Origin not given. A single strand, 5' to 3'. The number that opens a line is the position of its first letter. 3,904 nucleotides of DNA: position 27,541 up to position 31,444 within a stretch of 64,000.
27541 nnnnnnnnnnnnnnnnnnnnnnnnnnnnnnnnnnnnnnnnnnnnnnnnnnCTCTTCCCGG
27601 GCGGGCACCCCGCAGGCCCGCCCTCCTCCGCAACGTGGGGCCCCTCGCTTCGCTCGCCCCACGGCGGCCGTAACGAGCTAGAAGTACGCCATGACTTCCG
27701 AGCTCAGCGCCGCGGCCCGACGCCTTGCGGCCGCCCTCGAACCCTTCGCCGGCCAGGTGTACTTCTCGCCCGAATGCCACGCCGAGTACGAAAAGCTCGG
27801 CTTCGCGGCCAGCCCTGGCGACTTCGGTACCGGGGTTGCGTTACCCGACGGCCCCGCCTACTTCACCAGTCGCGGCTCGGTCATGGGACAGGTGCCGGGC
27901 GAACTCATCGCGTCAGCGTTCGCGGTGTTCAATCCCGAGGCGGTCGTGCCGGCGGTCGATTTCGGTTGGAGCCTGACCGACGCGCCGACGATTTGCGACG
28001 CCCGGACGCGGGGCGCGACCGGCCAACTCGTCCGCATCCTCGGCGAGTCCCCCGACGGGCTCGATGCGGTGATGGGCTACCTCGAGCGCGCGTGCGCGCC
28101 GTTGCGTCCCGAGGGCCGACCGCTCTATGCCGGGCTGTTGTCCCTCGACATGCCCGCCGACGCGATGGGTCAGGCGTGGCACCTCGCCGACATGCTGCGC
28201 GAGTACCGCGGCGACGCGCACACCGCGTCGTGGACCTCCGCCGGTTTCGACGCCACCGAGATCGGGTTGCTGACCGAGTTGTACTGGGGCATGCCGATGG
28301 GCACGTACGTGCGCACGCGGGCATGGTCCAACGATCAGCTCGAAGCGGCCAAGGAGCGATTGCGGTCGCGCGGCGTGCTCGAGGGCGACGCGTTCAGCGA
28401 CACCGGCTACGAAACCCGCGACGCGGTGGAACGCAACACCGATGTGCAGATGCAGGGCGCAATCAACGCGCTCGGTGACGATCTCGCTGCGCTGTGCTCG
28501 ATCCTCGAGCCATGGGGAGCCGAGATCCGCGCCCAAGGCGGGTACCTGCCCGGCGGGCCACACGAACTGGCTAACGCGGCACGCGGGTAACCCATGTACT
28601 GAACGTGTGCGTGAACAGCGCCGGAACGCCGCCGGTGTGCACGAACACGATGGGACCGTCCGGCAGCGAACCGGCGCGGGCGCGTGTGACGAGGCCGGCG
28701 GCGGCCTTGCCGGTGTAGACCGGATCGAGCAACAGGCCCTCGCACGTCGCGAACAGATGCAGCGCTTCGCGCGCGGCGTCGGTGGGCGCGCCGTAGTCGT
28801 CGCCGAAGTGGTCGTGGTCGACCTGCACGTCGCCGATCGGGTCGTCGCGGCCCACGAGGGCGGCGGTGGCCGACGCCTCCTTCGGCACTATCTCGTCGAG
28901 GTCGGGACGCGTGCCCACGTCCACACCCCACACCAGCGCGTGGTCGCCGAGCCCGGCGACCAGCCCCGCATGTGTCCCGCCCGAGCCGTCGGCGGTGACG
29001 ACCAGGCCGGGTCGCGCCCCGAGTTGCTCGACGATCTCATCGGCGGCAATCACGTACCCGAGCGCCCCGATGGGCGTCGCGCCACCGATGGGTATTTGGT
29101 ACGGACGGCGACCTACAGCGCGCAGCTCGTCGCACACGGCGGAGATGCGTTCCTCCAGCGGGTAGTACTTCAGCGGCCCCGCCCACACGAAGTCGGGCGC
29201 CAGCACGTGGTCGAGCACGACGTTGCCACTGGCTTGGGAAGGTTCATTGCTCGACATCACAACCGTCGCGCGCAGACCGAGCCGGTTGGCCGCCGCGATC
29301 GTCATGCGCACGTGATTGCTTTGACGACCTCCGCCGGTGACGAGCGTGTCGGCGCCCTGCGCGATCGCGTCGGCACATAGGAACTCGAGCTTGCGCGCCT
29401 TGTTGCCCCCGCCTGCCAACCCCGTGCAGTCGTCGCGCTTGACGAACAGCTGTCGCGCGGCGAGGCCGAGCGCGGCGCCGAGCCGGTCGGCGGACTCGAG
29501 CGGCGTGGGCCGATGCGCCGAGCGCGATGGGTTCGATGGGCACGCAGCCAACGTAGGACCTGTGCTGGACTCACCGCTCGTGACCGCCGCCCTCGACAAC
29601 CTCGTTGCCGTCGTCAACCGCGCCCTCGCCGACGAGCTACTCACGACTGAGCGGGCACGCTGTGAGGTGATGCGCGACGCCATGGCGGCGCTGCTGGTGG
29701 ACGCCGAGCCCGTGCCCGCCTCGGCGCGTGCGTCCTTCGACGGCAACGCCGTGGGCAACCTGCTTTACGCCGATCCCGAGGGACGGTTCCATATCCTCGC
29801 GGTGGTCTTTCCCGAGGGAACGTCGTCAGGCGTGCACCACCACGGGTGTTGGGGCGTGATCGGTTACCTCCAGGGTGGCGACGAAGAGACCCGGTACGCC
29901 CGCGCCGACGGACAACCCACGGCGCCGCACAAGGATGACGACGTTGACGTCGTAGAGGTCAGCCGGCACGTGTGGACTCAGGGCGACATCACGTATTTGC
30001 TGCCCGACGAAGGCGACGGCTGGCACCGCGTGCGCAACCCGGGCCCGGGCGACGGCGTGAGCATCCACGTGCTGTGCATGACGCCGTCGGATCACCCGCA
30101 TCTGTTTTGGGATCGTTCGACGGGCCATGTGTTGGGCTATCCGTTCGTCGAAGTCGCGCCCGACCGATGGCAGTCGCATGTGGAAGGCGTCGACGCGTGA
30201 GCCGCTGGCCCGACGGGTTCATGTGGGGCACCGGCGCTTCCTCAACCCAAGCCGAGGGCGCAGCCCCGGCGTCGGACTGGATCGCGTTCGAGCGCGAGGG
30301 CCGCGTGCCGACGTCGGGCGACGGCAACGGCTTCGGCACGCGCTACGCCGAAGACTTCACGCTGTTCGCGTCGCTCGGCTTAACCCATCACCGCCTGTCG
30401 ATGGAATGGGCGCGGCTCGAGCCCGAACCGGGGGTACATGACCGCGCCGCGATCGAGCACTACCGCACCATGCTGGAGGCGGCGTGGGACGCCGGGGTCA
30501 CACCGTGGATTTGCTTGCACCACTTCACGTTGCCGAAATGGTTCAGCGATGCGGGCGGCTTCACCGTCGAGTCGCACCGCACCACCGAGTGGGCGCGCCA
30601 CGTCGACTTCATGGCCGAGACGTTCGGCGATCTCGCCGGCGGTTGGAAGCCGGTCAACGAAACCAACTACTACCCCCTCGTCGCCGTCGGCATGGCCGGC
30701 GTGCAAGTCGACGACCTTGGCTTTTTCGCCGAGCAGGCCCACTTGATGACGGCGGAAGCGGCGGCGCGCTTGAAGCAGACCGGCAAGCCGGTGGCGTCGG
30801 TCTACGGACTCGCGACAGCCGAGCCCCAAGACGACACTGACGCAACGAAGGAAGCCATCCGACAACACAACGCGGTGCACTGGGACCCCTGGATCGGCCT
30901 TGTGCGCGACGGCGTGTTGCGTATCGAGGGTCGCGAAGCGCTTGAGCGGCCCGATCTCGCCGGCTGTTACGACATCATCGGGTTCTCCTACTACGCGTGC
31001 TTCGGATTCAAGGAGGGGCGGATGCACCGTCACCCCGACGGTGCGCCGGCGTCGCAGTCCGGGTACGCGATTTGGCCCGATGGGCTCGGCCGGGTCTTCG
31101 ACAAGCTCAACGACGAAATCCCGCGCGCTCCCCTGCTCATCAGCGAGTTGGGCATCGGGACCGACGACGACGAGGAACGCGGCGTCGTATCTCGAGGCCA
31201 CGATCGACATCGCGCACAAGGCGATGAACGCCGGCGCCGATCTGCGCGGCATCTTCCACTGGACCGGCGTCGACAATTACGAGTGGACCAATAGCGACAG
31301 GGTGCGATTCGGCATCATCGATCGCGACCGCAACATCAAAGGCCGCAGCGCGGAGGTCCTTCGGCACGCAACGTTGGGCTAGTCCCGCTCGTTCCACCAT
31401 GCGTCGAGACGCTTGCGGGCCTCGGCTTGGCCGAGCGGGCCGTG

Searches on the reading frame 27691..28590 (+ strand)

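Call 67: search_protein_families(library=pfam, proteins=[window:27691-28590:+], max_evalue=0.00001)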
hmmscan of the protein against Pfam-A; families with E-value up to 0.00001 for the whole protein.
window:27691-28590:+ (299 aa): 1 family
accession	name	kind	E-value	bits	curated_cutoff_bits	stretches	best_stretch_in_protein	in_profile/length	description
PF21863.2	HTH_67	-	6.1e-74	249.4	27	1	9-284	1-266/268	Helix-turn-helix family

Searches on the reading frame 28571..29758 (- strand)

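Call 67: search_protein_families(library=pfam, proteins=[window:28571-29758:-], max_evalue=0.00001)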
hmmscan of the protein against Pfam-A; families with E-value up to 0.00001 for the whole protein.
window:28571-29758:- (395 aa): 1 family
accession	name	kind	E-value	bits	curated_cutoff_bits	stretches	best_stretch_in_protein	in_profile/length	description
PF00291.31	PALP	-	1.3e-40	140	35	1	81-376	4-295/295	Pyridoxal-phosphate dependent enzyme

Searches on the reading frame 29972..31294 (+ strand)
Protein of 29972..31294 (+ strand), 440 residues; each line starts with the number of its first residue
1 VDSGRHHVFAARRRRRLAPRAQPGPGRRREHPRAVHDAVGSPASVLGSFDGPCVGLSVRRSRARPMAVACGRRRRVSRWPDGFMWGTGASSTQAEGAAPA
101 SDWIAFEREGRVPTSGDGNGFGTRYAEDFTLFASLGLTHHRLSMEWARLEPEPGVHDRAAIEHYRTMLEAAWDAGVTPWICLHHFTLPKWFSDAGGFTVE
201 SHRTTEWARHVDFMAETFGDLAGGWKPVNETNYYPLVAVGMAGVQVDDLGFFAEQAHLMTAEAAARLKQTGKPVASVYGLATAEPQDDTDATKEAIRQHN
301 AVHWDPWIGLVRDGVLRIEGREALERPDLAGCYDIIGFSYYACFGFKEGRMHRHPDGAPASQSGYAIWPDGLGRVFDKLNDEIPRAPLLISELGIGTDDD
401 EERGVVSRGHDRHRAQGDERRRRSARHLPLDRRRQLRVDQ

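Call 67: search_protein_families(library=pfam, proteins=[window:29972-31294:+], max_evalue=0.00001)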
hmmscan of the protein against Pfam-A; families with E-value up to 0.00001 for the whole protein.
window:29972-31294:+ (440 aa): 1 family
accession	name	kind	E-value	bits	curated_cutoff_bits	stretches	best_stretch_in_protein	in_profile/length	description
PF00232.24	Glyco_hydro_1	-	9.2e-27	94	22.6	1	78-414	4-379/453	Glycosyl hydrolase family 1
